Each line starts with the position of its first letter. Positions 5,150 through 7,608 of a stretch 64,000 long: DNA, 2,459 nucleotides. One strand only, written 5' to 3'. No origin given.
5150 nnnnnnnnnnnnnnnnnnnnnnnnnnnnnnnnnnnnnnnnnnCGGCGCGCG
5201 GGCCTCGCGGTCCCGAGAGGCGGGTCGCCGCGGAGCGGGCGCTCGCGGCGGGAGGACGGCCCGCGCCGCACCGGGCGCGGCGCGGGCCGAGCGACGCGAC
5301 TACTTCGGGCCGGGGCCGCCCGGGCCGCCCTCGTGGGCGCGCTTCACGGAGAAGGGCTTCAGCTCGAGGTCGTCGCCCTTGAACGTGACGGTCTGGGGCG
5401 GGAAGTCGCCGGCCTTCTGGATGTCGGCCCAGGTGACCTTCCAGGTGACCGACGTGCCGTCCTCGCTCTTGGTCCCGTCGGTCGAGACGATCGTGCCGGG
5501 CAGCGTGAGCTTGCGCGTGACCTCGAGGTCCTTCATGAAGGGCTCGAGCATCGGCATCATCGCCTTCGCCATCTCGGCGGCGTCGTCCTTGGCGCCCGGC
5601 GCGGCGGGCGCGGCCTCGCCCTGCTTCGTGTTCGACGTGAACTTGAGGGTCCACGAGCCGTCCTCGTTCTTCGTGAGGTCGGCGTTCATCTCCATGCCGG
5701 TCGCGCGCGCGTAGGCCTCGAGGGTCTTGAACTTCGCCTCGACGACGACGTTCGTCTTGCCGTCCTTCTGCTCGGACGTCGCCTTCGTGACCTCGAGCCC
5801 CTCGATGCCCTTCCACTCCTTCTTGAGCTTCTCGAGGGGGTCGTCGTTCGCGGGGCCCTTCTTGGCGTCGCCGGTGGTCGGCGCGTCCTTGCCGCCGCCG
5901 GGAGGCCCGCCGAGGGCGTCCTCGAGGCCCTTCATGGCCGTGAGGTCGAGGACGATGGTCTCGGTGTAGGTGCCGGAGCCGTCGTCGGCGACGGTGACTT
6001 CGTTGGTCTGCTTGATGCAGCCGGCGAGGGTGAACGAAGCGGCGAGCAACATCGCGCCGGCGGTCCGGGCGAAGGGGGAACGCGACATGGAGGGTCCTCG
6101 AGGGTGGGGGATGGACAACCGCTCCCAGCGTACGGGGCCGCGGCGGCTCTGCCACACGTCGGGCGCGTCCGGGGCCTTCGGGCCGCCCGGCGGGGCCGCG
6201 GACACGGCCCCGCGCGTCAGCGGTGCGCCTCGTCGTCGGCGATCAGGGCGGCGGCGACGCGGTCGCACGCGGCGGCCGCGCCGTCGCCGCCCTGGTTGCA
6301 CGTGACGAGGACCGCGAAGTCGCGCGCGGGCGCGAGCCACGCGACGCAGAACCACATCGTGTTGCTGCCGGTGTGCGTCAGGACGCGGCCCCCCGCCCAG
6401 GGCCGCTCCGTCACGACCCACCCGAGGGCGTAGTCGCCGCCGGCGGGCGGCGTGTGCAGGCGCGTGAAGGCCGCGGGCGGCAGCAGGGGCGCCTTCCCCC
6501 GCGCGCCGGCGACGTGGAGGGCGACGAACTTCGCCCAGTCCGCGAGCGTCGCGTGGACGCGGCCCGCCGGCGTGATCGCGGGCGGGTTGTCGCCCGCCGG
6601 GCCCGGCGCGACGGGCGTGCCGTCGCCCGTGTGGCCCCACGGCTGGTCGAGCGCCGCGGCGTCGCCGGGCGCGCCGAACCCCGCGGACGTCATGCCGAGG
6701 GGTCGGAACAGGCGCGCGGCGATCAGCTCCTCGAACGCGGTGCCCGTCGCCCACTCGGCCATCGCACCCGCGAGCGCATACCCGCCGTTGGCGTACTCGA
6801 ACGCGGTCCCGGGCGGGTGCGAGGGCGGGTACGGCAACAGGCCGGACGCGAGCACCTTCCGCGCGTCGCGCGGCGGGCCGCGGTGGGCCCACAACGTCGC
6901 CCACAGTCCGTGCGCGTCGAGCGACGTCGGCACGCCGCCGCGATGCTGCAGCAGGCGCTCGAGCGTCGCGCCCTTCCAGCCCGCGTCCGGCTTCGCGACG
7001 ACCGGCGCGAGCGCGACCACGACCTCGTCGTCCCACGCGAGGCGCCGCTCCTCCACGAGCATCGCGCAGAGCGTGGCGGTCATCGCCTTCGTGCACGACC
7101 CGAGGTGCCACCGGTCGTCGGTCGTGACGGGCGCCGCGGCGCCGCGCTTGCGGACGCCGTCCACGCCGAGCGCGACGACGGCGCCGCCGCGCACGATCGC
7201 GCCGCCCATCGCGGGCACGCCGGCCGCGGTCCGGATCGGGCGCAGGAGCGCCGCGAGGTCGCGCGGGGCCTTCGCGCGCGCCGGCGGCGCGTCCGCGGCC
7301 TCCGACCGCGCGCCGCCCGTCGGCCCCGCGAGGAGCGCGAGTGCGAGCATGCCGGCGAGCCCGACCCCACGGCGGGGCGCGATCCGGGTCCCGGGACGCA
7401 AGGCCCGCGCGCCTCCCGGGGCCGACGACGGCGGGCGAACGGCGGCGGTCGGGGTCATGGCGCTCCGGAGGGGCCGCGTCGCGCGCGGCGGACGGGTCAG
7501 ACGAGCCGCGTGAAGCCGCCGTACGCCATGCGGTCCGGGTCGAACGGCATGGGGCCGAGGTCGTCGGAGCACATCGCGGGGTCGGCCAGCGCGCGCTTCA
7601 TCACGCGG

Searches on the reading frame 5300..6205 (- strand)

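Call 42: search_protein_families(library=pfam, proteins=[window:5300-6205:-])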
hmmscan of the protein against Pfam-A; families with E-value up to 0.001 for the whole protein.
window:5300-6205:- (301 aa): 1 family
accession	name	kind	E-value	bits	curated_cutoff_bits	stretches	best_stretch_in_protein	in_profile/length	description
PF21946.1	LppM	-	6.4e-05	23.7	27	1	175-259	78-141/153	LppM domain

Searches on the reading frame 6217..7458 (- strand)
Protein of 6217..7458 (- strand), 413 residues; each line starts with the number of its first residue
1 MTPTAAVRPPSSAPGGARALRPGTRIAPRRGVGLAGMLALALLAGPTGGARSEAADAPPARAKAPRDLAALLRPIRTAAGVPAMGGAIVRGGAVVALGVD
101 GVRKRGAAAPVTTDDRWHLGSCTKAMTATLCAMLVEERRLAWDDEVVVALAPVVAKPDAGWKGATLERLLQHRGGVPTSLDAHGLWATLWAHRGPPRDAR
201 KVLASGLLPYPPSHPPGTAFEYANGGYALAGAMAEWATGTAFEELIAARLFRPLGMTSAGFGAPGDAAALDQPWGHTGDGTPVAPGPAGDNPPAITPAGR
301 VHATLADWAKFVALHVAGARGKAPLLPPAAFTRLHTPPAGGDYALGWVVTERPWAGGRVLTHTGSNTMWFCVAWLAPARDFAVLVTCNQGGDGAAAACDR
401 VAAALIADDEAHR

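Call 42: search_protein_families(library=pfam, proteins=[window:6217-7458:-])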
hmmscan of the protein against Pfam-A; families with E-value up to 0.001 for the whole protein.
window:6217-7458:- (413 aa): 1 family
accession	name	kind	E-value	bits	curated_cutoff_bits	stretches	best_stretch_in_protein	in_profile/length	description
PF00144.29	Beta-lactamase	-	1.1e-51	176.4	27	1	69-404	2-325/329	Beta-lactamase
